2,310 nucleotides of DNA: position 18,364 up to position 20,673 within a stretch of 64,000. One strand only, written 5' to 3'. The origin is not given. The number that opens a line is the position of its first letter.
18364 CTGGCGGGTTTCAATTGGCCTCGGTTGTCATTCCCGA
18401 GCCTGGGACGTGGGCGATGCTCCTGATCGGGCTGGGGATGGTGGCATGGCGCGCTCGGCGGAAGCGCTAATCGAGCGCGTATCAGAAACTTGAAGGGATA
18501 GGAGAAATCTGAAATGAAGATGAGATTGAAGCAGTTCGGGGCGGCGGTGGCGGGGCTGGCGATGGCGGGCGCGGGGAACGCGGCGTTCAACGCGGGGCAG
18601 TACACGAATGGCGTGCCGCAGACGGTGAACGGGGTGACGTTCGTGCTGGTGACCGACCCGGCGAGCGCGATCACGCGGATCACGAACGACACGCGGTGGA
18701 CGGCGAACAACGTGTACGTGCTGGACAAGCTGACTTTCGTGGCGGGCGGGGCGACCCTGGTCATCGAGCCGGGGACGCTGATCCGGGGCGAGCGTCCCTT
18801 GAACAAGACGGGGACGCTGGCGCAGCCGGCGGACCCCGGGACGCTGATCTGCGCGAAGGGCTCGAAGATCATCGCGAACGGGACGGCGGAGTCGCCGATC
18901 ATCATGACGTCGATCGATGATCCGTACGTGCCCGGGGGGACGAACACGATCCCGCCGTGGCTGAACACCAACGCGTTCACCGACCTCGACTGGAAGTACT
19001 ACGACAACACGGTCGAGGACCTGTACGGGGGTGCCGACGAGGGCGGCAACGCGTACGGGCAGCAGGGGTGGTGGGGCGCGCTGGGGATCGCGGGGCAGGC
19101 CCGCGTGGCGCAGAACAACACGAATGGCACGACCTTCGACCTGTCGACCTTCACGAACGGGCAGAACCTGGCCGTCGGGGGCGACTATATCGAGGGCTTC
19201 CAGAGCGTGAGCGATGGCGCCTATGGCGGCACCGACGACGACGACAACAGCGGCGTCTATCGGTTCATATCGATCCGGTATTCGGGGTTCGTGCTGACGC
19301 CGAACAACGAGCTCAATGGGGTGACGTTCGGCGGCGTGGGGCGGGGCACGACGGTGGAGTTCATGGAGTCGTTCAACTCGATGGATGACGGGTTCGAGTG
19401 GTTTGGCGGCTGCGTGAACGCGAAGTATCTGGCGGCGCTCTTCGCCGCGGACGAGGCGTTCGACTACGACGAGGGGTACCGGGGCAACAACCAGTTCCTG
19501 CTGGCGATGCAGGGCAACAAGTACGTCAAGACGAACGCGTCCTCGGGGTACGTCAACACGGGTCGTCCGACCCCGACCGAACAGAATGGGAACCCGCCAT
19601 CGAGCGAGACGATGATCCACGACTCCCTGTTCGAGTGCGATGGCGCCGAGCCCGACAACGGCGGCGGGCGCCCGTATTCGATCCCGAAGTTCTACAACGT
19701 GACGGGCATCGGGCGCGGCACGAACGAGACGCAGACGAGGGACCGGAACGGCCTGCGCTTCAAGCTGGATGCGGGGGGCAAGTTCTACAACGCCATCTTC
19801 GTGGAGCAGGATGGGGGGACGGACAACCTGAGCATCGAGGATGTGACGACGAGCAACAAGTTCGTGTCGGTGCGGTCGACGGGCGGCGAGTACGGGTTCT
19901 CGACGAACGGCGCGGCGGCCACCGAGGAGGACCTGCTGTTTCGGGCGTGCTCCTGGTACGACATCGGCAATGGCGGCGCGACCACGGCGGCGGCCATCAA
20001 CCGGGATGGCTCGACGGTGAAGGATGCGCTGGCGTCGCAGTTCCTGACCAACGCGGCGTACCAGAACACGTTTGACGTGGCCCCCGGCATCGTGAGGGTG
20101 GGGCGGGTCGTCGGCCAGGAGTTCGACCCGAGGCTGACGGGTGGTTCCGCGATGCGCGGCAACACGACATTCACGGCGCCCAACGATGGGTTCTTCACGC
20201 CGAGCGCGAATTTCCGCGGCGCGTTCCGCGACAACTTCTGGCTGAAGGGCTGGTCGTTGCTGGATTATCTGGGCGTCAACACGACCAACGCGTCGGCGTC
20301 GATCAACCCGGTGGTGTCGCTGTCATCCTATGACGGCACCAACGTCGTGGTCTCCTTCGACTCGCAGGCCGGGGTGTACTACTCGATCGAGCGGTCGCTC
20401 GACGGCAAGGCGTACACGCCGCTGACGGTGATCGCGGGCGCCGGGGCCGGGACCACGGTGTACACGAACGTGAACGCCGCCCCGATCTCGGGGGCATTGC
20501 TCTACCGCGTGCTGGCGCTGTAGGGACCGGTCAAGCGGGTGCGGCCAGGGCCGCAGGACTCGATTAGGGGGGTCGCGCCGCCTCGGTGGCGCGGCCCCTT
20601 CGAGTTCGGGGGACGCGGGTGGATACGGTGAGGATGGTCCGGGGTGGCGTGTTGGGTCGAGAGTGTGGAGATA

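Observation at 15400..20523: Lower-GC island encoding four consecutive secreted or cell-surface proteins, one with a PEP-CTERM signal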

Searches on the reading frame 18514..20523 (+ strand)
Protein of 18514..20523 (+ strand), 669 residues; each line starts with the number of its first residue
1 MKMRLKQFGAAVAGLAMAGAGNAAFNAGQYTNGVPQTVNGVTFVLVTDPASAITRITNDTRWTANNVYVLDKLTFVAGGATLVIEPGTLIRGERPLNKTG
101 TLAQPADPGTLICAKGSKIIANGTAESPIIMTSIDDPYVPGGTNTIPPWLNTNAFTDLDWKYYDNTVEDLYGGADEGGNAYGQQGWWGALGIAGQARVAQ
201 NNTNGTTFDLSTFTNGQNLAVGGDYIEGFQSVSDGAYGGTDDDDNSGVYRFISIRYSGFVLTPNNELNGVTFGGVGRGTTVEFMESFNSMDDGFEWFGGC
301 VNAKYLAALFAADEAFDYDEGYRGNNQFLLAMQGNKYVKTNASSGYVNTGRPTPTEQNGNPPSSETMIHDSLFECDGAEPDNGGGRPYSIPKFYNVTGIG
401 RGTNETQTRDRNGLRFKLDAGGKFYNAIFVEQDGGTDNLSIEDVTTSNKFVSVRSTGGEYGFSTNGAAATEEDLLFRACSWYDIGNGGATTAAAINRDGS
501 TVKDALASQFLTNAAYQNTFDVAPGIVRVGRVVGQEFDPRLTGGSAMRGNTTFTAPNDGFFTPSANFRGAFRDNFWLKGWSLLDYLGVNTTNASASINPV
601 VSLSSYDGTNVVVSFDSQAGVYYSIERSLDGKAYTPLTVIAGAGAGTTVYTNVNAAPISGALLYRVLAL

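Call 3: search_protein_families(library=pfam, proteins=[window:18514-20523:+], max_evalue=0.1)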
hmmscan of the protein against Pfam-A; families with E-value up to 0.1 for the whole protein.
window:18514-20523:+ (669 aa): 0 families

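Call 4: search_protein_families(library=ncbifam, proteins=[window:18514-20523:+], max_evalue=0.1)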
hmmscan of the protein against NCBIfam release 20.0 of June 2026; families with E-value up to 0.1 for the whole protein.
window:18514-20523:+ (669 aa): 0 families

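Call 7: find_encoding_contigs(protein=window:18514-20523:+, flank=10000, max_places=6)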
Protein window:18514-20523:+ (669 aa): 2 contigs read that carry it; 2 places shown.
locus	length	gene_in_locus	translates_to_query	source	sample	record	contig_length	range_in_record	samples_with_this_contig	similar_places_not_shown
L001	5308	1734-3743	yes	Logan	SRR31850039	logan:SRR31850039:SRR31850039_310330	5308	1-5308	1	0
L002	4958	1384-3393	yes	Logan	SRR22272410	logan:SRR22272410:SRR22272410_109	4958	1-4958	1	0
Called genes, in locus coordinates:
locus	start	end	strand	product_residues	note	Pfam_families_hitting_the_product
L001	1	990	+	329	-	?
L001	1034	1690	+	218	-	PF07589:PEP_exosort_dom (weak)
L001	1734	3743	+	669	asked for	PF28492:Beta_helix_4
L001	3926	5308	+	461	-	?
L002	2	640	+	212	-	?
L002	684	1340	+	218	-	PF07589:PEP_exosort_dom (weak)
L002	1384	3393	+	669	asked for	PF28492:Beta_helix_4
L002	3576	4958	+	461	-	?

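Call 8: find_homologous_proteins(query=window:18514-20523:+)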
Query window:18514-20523:+ (669 aa): 805 proteins with E <= 0.001 among 8000 candidates; the best 120 are listed.
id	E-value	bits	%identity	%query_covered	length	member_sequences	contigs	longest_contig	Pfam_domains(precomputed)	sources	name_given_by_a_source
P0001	0.0e+0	1509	100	100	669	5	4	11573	PF28492.1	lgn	-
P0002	1.2e-153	531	44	95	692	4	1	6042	PF28492.1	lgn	-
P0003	7.5e-143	496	43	100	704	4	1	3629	PF28492.1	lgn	-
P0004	2.5e-142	494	43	99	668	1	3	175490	PF28492.1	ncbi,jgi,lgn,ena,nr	ncbi:MAG TPA: hypothetical protein PLU30_12945 [Verrucomicrobiae bacterium]|nr:hypothetical protein 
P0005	2.8e-133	464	43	96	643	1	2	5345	PF28492.1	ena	-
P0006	3.5e-125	437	35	79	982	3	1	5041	PF18962.8,PF28492.1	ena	-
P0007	7.3e-124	433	34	80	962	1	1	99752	PF18962.8,PF28492.1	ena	-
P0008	9.5e-122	426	35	81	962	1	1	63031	PF18962.8,PF28492.1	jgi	jgi:trimeric autotransporter adhesin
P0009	2.0e-120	422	34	81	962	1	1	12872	PF18962.8,PF28492.1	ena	-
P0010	3.6e-120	421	52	48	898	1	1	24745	PF28492.1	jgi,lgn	jgi:hypothetical protein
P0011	2.1e-119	418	34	81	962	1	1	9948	PF18962.8,PF28492.1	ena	-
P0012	4.8e-118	414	34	80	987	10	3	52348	PF18962.8,PF28492.1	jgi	jgi:hypothetical protein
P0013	7.6e-118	413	34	79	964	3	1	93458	PF18962.8,PF28492.1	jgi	jgi:hypothetical protein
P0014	1.7e-116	409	40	96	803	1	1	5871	PF28492.1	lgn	-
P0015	4.9e-115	404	43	92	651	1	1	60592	PF28492.1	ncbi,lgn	-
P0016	9.3e-114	399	43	89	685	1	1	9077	PF28492.1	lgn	-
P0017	2.7e-113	398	33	81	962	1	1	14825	PF18962.8,PF13860.13,PF28492.1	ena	-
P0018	1.8e-111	392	33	79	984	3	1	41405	PF18962.8,PF28492.1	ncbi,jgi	-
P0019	1.2e-109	386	41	93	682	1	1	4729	PF28492.1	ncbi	-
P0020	3.1e-109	385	34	81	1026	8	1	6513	PF18962.8,PF28492.1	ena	-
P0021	1.3e-104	369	33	81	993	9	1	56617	PF18962.8,PF28492.1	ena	-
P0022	3.8e-104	368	31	90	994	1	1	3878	PF18962.8,PF28492.1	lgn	-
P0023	2.2e-102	362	32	80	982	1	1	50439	PF18962.8,PF28492.1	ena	-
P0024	1.6e-101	359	32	87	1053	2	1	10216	PF07679.23,PF13895.13,PF13927.13,PF00047.32,PF28492.1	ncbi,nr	ncbi:MAG TPA: immunoglobulin domain-containing protein [Methylomirabilota bacterium]|nr:immunoglobul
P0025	1.5e-100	356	31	90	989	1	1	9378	PF18962.8,PF13860.13,PF28492.1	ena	-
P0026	3.8e-100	355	30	91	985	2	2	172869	PF18962.8,PF28492.1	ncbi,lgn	-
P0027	1.6e-98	349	30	90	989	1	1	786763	PF18962.8,PF28492.1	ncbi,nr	ncbi:MAG: T9SS type A sorting domain-containing protein [candidate division KSB1 bacterium]|nr:T9SS 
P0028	1.1e-97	346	40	89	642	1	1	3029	PF28492.1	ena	-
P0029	2.8e-97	345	31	88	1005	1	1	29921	PF28492.1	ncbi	-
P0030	3.8e-97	345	39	93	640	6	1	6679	PF28492.1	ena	-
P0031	5.8e-97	344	31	90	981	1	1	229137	PF18962.8,PF28492.1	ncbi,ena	-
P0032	1.3e-96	343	39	93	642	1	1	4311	PF28492.1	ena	-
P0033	1.5e-96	343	39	93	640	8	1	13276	PF28492.1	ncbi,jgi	jgi:hypothetical protein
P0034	6.0e-96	341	40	89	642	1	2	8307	PF28492.1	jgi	-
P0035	6.8e-96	340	32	79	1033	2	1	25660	PF28492.1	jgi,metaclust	metaclust:\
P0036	1.4e-95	339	40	89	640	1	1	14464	PF28492.1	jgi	jgi:hypothetical protein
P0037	1.6e-95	339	39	93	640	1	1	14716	PF28492.1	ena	-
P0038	3.8e-95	338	31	80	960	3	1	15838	PF28492.1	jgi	-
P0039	6.1e-95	337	32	90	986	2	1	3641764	PF18962.8,PF28492.1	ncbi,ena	-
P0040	1.5e-94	336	31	78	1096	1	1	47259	PF28492.1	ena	-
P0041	1.7e-94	336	39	93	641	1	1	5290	PF28492.1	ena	-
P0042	2.4e-94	335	38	93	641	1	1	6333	PF28492.1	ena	-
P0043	3.7e-94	335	40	89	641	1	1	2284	PF28492.1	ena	-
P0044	8.7e-94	334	39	93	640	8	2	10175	PF28492.1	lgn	-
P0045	2.6e-93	332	39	93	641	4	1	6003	PF28492.1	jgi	jgi:hypothetical protein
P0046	3.1e-93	332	39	93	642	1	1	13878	PF28492.1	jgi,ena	-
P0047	4.1e-93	331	30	82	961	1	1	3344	PF28492.1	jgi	jgi:hypothetical protein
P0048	8.4e-93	330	39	93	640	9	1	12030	PF28492.1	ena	-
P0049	1.0e-92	330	39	93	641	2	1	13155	PF28492.1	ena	-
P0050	1.5e-92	329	32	83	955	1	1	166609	PF28492.1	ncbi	-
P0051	3.3e-92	328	32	87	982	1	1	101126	PF28492.1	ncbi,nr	ncbi:MAG: hypothetical protein HZA90_21780 [Verrucomicrobia bacterium]|nr:hypothetical protein [Verr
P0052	5.9e-92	327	32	78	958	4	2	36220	PF28492.1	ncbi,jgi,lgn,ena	jgi:hypothetical protein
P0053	8.4e-92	327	32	80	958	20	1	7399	PF28492.1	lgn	-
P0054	2.8e-91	325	32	79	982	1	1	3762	PF18962.8,PF13860.13,PF28492.1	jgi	-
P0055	3.6e-91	325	32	92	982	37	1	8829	PF28492.1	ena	-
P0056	1.7e-90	323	38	93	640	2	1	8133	PF28492.1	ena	-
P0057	2.0e-90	322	38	93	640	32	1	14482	PF28492.1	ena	-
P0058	4.8e-90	321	32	82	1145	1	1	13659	PF28492.1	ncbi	-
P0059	5.5e-90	321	33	77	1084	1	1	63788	PF28492.1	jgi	-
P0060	6.9e-90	321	39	93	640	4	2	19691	PF28492.1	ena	-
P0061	9.3e-90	320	36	67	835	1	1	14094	PF28492.1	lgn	-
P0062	1.2e-89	320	32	88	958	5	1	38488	PF28492.1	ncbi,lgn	-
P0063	1.3e-89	320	32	87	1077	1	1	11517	PF28492.1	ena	-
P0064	1.7e-89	319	38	93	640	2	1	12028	PF28492.1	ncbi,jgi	jgi:hypothetical protein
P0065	1.8e-89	319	37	67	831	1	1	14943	PF28492.1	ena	-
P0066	3.1e-89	318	36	67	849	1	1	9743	PF28492.1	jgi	jgi:hypothetical protein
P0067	4.4e-89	318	31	79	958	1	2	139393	PF28492.1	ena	-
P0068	8.4e-89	317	33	78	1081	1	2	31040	PF28492.1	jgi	-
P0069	1.1e-88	317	37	67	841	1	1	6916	PF28492.1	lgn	-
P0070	1.3e-88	316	37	67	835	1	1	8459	PF28492.1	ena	-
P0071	1.3e-88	316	37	67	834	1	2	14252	PF28492.1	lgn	-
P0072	1.3e-88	316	31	87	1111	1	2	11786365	PF28492.1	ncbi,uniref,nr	ncbi:hypothetical protein SCOR_27200 [Sulfidibacter corallicola]|uniref:T9SS C-terminal target domai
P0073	1.8e-88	316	37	67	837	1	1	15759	PF28492.1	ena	-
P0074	2.2e-88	316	31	81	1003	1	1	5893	PF18962.8,PF28492.1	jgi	jgi:hypothetical protein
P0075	2.4e-88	316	37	69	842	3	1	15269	PF28492.1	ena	-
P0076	2.5e-88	315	39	67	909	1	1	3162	PF28492.1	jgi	jgi:hypothetical protein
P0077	3.1e-88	315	36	67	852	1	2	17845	PF28492.1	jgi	jgi:hypothetical protein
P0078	4.4e-88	315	36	67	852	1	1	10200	PF28492.1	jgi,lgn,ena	jgi:hypothetical protein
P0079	5.6e-88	314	36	67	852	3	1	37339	PF28492.1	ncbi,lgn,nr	ncbi:MAG: hypothetical protein QM531_04225 [Candidatus Pacebacteria bacterium]|nr:hypothetical prote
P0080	1.3e-87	313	37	67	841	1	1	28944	PF28492.1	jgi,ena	jgi:hypothetical protein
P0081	1.3e-87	313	31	81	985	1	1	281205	PF18962.8,PF28492.1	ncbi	ncbi:MAG: T9SS type A sorting domain-containing protein [Calditrichia bacterium]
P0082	2.9e-87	312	36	67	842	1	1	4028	PF28492.1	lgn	-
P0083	3.2e-87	312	36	67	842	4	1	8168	PF28492.1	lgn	-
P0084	3.9e-87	312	36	67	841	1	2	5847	PF28492.1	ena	-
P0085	4.5e-87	311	34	64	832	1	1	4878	PF28492.1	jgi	jgi:hypothetical protein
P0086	5.6e-87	311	36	64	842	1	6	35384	PF28492.1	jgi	-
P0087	6.6e-87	311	37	67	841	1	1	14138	PF28492.1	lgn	-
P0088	7.7e-87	311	36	67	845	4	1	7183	PF28492.1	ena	-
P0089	8.4e-87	310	36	67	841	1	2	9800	PF28492.1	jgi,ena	jgi:hypothetical protein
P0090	9.9e-87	310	36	67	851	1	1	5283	PF28492.1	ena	-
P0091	1.2e-86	310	37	64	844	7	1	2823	PF28492.1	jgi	-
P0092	1.3e-86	310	36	64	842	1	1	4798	PF28492.1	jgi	-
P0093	1.4e-86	310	36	67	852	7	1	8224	PF28492.1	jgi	-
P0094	1.4e-86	310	36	67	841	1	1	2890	PF28492.1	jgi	jgi:hypothetical protein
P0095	1.8e-86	309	36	67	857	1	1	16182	PF28492.1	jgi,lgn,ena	-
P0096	2.0e-86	309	38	64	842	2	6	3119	PF28492.1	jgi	-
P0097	2.4e-86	309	36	64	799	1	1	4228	PF28492.1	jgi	-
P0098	4.9e-86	308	36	66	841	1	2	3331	PF28492.1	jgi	-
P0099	1.0e-85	307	36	69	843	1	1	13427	PF28492.1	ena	-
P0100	1.0e-85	307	38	62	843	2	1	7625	PF28492.1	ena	-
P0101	1.2e-85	307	37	67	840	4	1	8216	PF28492.1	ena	-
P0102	1.4e-85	306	36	64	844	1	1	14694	PF28492.1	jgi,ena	-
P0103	1.6e-85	306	36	67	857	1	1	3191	PF28492.1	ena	-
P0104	2.6e-85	305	36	63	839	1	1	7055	PF28492.1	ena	-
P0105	3.6e-85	305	37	63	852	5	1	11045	PF28492.1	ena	-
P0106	3.8e-85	305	36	67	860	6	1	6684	PF28492.1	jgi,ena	jgi:hypothetical protein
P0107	4.2e-85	305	35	65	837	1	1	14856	PF28492.1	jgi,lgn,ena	jgi:hypothetical protein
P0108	4.8e-85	305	30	86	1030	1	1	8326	PF28492.1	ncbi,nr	ncbi:MAG: hypothetical protein EPO07_08095 [Verrucomicrobia bacterium]|nr:MAG: hypothetical protein 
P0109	5.8e-85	304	36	63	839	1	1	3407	PF28492.1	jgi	jgi:hypothetical protein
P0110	6.4e-85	304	36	65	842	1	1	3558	PF28492.1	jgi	-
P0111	7.3e-85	304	36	67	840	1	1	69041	PF28492.1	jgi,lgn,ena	-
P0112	7.4e-85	304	36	67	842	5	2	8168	PF28492.1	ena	-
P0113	8.9e-85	304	35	67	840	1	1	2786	PF28492.1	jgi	-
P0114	2.5e-84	302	35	67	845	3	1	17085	PF28492.1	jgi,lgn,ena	jgi:hypothetical protein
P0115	3.1e-84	302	36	67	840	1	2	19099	PF28492.1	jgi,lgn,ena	-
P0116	3.5e-84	302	35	92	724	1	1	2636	PF28492.1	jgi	-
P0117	4.5e-84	301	37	64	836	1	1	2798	PF28492.1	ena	-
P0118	5.7e-84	301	31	78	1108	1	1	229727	PF00404.25,PF28492.1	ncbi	-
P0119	6.4e-84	301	32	80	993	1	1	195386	PF28492.1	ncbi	-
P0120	7.2e-84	301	36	67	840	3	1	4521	PF28492.1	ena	-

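Call 9: find_encoding_contigs(protein=P0004, flank=10000, max_places=2)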
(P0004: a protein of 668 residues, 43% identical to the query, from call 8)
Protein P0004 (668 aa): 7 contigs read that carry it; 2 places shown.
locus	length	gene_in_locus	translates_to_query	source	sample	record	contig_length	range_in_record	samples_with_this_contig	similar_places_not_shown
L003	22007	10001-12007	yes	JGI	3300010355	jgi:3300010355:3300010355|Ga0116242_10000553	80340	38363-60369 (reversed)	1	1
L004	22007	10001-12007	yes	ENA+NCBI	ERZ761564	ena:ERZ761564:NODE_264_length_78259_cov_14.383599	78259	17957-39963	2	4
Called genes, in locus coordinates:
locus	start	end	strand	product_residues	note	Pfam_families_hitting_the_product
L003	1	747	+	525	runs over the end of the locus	PF01590:GAF (weak), PF13185:GAF_2, PF00158:Sigma54_activat, PF14532:Sigma54_activ_2, PF00004:AAA (weak), PF07728:AAA_5, PF25601:AAA_lid_14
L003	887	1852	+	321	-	PF11932:DUF3450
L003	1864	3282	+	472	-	PF01618:MotA_ExbB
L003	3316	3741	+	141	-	PF02472:ExbD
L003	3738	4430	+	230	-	PF03544:TonB_C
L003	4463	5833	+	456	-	PF13424:TPR_12 (faint), PF00515:TPR_1 (faint), PF07719:TPR_2 (faint), PF13174:TPR_6 (faint), PF13432:TPR_16 (weak), PF12895:ANAPC3 (weak), PF13432:TPR_16 (weak), PF14559:TPR_19 (weak), +6 more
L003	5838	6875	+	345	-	-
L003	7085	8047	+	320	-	-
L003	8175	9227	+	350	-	-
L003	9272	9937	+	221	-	-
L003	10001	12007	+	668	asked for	PF28492:Beta_helix_4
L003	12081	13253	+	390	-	-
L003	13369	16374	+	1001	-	PF13620:CarboxypepD_reg, PF13715:CarbopepD_reg_2, PF07715:Plug, PF14905:OMP_b-brl_3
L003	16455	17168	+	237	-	PF11932:DUF3450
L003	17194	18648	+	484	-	PF01618:MotA_ExbB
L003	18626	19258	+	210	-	PF03544:TonB_C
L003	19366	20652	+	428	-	PF13174:TPR_6 (faint), PF13371:TPR_9 (faint), PF24575:TPR_Slam (faint), PF12895:ANAPC3 (faint), PF13414:TPR_11 (weak), PF13432:TPR_16, PF13432:TPR_16 (weak), PF14559:TPR_19, +10 more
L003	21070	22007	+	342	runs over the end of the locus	PF07719:TPR_2 (faint), PF13424:TPR_12 (faint), PF13428:TPR_14 (faint), PF00515:TPR_1 (faint), PF13174:TPR_6 (faint), PF13414:TPR_11 (faint), PF13432:TPR_16, PF13432:TPR_16, +2 more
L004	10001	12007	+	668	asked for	PF28492:Beta_helix_4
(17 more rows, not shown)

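Call 10: find_encoding_contigs(protein=P0015, flank=10000, max_places=2)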
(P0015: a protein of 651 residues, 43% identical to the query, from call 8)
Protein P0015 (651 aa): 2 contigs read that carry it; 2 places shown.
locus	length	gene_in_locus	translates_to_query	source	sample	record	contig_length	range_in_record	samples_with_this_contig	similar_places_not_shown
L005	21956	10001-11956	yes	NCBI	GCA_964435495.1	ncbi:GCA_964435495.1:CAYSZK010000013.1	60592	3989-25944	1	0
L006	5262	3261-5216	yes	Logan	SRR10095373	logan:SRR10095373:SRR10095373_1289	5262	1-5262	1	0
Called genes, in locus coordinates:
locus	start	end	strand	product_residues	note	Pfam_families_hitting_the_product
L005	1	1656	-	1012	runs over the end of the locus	PF26549:Tricorn_N (faint), PF18582:HZS_alpha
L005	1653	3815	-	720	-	PF03150:CCP_MauG, PF21419:RoxA-like_Cyt-c (faint)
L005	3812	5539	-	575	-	PF00884:Sulfatase, PF01663:Phosphodiest (weak), PF16347:SGSH_C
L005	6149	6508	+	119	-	PF18480:DUF5615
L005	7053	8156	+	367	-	-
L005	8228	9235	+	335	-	-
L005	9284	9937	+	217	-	-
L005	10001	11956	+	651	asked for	PF28492:Beta_helix_4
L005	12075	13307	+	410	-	-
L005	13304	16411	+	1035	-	PF13620:CarboxypepD_reg, PF13715:CarbopepD_reg_2, PF07715:Plug, PF00593:TonB_dep_Rec_b-barrel, PF14905:OMP_b-brl_3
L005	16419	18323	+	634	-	-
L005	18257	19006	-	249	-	-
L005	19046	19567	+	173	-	PF26629:GT2_TM_C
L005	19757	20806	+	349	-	PF01797:Y1_Tnp (weak)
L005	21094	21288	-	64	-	-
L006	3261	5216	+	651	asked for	PF28492:Beta_helix_4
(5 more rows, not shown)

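Call 18: search_solved_structures(query=window:18514-20523:+, max_evalue=1)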
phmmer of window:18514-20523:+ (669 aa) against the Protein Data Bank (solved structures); distinct sequences matched with E-value up to 1: 1.
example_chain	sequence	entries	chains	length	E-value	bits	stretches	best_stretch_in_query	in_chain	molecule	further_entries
7kwe_A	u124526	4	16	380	0.16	13.7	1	272-341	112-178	cGMP-inhibited 3',5'-cyclic phosphodiesterase A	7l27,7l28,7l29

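Call 21: find_encoding_contigs(protein=P0039, flank=10000, max_places=1)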
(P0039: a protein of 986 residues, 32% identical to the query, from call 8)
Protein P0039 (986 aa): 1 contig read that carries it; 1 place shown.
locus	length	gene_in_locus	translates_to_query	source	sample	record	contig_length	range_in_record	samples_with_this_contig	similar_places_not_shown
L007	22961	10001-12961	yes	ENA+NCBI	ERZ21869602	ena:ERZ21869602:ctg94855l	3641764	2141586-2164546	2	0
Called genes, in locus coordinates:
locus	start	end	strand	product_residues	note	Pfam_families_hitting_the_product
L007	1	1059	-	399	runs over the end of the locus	PF14100:DUF6807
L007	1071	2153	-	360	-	PF00733:Asn_synthase (weak), PF02540:NAD_synthase (weak), PF03054:tRNA_Me_trans, PF06508:QueC (weak), PF24167:DUF7411 (weak), PF20259:tRNA_Me_trans_M, PF20258:tRNA_Me_trans_C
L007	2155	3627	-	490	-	PF00672:HAMP, PF00512:HisKA, PF02518:HATPase_c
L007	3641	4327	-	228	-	PF00072:Response_reg, PF00486:Trans_reg_C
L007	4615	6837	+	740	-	PF01384:PHO4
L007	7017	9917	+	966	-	PF13620:CarboxypepD_reg, PF13715:CarbopepD_reg_2, PF07715:Plug, PF00593:TonB_dep_Rec_b-barrel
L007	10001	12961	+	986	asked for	PF28492:Beta_helix_4, PF18962:Por_Secre_tail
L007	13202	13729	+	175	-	PF14378:PAP2_3, PF01569:PAP2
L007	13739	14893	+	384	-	PF13439:Glyco_transf_4, PF20706:GT4-conflict (faint), PF00534:Glycos_transf_1, PF13692:Glyco_trans_1_4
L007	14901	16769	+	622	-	-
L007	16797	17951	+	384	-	PF13439:Glyco_transf_4, PF13579:Glyco_trans_4_4 (weak), PF20706:GT4-conflict (weak), PF00534:Glycos_transf_1, PF13692:Glyco_trans_1_4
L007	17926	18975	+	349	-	PF03706:LPG_synthase_TM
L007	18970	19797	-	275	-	PF12849:PBP_like_2, PF01547:SBP_bac_1 (faint), PF13531:SBP_bac_11, PF12727:PBP_like (weak)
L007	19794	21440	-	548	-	PF04389:Peptidase_M28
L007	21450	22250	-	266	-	-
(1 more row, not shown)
